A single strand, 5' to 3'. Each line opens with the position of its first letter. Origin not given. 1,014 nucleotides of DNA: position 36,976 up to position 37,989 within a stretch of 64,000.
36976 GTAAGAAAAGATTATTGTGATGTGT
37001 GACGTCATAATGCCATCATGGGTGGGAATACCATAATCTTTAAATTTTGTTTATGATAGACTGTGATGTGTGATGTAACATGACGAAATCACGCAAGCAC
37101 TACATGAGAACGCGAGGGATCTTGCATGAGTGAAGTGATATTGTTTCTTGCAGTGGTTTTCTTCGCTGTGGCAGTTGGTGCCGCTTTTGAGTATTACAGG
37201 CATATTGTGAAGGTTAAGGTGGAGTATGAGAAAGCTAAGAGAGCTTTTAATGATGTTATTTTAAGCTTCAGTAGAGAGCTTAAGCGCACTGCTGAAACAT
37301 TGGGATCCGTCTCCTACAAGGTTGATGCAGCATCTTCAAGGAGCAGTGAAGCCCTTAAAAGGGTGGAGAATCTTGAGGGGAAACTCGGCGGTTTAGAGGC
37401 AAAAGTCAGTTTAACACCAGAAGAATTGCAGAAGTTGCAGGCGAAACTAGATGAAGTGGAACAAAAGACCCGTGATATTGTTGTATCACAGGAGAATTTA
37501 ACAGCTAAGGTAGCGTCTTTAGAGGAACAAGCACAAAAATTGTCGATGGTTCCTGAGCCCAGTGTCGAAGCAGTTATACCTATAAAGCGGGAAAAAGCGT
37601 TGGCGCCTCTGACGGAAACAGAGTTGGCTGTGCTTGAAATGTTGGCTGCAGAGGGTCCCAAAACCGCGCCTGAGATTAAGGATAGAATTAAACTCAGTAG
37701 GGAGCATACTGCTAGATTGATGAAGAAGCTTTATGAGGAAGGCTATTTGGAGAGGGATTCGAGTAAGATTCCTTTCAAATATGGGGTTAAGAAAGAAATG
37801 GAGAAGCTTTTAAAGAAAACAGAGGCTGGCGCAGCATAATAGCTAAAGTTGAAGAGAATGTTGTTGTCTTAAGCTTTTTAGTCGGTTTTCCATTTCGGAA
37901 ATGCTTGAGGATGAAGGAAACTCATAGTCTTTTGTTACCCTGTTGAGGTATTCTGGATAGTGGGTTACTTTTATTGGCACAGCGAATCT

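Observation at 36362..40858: Origin-adjacent five-gene island: a wHTH, NurA-like nuclease and HerA-like ATPase operon facing two orphan DNA-binding genes, with no Mre11/Rad50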

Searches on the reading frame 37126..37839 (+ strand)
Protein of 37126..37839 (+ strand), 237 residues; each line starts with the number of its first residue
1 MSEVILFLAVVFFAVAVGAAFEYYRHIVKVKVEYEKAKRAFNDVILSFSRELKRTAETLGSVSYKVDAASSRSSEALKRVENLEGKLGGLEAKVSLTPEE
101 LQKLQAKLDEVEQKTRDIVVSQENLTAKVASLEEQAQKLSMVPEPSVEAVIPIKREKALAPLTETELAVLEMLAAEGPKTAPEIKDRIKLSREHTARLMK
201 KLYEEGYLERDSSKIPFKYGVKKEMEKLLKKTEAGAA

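Call 3: search_protein_families(library=pfam, proteins=[window:37126-37839:+], max_evalue=0.1)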
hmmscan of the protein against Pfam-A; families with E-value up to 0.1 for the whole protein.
window:37126-37839:+ (237 aa): 42 families (the best 25 are shown)
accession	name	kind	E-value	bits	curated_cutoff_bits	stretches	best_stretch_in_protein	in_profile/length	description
PF01047.28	MarR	-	6.7e-08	32.8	24.6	1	162-213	1-52/59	MarR family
PF13463.12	HTH_27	-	2.1e-06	28.4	22.2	1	162-214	1-54/68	Winged helix DNA-binding domain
PF01978.25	TrmB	-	3.3e-06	27.3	25.6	1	162-219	6-62/68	Sugar-specific transcriptional regulator TrmB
PF12802.13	MarR_2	-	3.7e-06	27.4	27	1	162-211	3-53/61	MarR family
PF09339.16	HTH_IclR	-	5e-05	23.4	22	1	167-211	6-51/52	IclR helix-turn-helix domain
PF00261.25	Tropomyosin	-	0.00023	21.1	38.6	1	22-134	122-237/242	Tropomyosin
PF13412.12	HTH_24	-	0.00041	20.3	21.9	1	162-209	1-48/48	Winged helix-turn-helix DNA-binding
PF08100.18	Dimerisation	-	0.00049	20.3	25.6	1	165-214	26-76/93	O-methyltransferase dimerisation domain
PF13601.12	HTH_34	-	0.0011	19.5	27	1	166-213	2-49/80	Winged helix DNA-binding domain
PF25213.1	HVO_A0261_N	-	0.0017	18.6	35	1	166-213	13-59/86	HVO_A0261 N-terminal domain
PF24033.1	DUF7342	-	0.0048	17.3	31.6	1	176-226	15-65/150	Family of unknown function (DUF7342)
PF07889.17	DUF1664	-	0.006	17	34.6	0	77-134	65-122/124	Protein of unknown function (DUF1664)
PF21984.2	DnaD_N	-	0.0081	16.8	27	1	162-221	14-83/101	DnaD N-terminal domain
PF06009.19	Laminin_II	-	0.0087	16.5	33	1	70-139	9-78/138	Laminin Domain II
PF10473.14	CENP-F_leu_zip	-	0.0096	16.4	34.5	1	33-141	14-122/140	Leucine-rich repeats of kinetochore protein Cenp-F/LEK1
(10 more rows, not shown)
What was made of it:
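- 37126..37839 (+): p237: N-terminal membrane helix, coiled coil, C-terminal MarR-type wHTH. Pfam MarR E 6.7e-8 at residues 162-213, plus coiled-coil hits (call 3).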

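Call 4: search_protein_families(library=ncbifam, proteins=[window:37126-37839:+], max_evalue=0.1)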
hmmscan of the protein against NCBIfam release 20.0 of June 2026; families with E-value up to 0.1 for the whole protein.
window:37126-37839:+ (237 aa): 33 families (the best 25 are shown)
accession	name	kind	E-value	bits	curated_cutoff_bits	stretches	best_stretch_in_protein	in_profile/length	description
NF040939.2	trans_reg_lrs14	equivalog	5.9e-06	26.3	90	1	161-213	18-71/103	Lrs14 family HTH-type transcriptional regulator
NF047515.1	SpiroCoCo_C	equivalog_domain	5.6e-05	22.4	125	1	25-142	121-233/313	SpiroCoCo family coiled-coil protein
NF053606.1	Sta1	subfamily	6.2e-05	23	80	1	162-214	18-70/100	Sta1 family transcriptional regulator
TIGR02169.1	SMC_prok_A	equivalog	0.00014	19.7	729.4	1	31-139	670-778/1165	chromosome segregation protein SMC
TIGR02168.1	SMC_prok_B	equivalog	0.00014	19.7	567.35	1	41-199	230-385/1181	chromosome segregation protein SMC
NF047516.1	LA_3659_fam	equivalog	0.00016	21.4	36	1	12-140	3-130/221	LA_3659 family protein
NF047514.1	SpiroCoCo_N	equivalog_domain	0.00016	21.4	75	1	12-140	3-130/221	SpiroCoCo family coiled-coil protein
TIGR01884.1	cas_HTH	subfamily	0.00021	20.7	60.2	1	146-214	124-192/202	CRISPR-associated CARF protein Csa3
NF045487.1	ASRP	equivalog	0.00055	18.7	300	1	33-139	153-261/593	archaea-specific SMC-related protein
TIGR02231.1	TIGR02231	subfamily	0.0015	17.3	112.6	1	26-140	54-164/524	mucoidy inhibitor MuiA family protein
TIGR02977.1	phageshock_pspA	equivalog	0.0027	17.5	242.95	1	62-115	150-204/219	phage shock protein PspA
TIGR04523.1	Mplasa_alph_rch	subfamily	0.0027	15.7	270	1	28-129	165-273/745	helix-rich protein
NF002572.0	PRK02224.1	equivalog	0.0035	15.7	1087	1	33-139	318-424/888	DNA double-strand break repair ATPase Rad50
NF047368.1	collar_FlbB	equivalog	0.0045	16.8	110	1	36-158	28-152/193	periplasmic-type flagellar collar protein FlbB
NF007339.0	PRK09834.1-1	equivalog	0.0063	15.8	299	1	166-215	26-75/271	DNA-binding transcriptional regulator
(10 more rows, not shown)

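Call 5: search_protein_families(library=padloc, proteins=[window:37126-37839:+], max_evalue=0.1)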
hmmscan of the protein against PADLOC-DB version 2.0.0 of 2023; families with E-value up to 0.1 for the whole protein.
window:37126-37839:+ (237 aa): 24 families
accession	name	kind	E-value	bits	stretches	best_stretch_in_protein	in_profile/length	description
PDLC01879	CARF3--CARF_TM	-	6.2e-06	24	1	141-221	133-209/222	-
PDLC02753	PbeC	-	2.4e-05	20.9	1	44-140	369-466/648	PbeC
PDLC01438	Csa3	-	0.00018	19.7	1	124-221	108-201/305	"CAS-I,CAS-II,CAS-III,CAS-IV,CAS-V,CAS-VI; associated_signaling"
PDLC01848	CARF3--CARF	-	0.00026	18.7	1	148-214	121-184/197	-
PDLC00551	JetC2|JetC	-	0.0003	16.7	1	19-139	851-968/1365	DUF3584 domain; MukB-like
PDLC00553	JetC2|JetC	-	0.00034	16.6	1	49-206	884-1039/1361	DUF3584 domain; MukB-like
PDLC03958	SngA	-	0.00035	18.3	1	32-186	325-477/528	-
PDLC00582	JetC3|JetC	-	0.00045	16.1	1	33-232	802-994/1472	DUF3584 domain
PDLC02741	PbeC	-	0.0013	15.3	1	24-138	347-460/644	PbeC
PDLC00006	DruC1|DruC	-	0.0014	15.2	1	45-140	198-296/626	Unknown function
PDLC00580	JetC3|JetC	-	0.0016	14.8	1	26-141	246-368/1068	DUF3584 domain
PDLC02714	PbeC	-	0.0023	14.8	1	38-139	363-465/651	PbeC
PDLC01849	CARF3--CARF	-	0.007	14.1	1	162-215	136-188/197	-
PDLC01860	CARF3--CARF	-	0.011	13.9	1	160-212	139-191/210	-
PDLC03864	LmuB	-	0.012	12.1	1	58-150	405-489/657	-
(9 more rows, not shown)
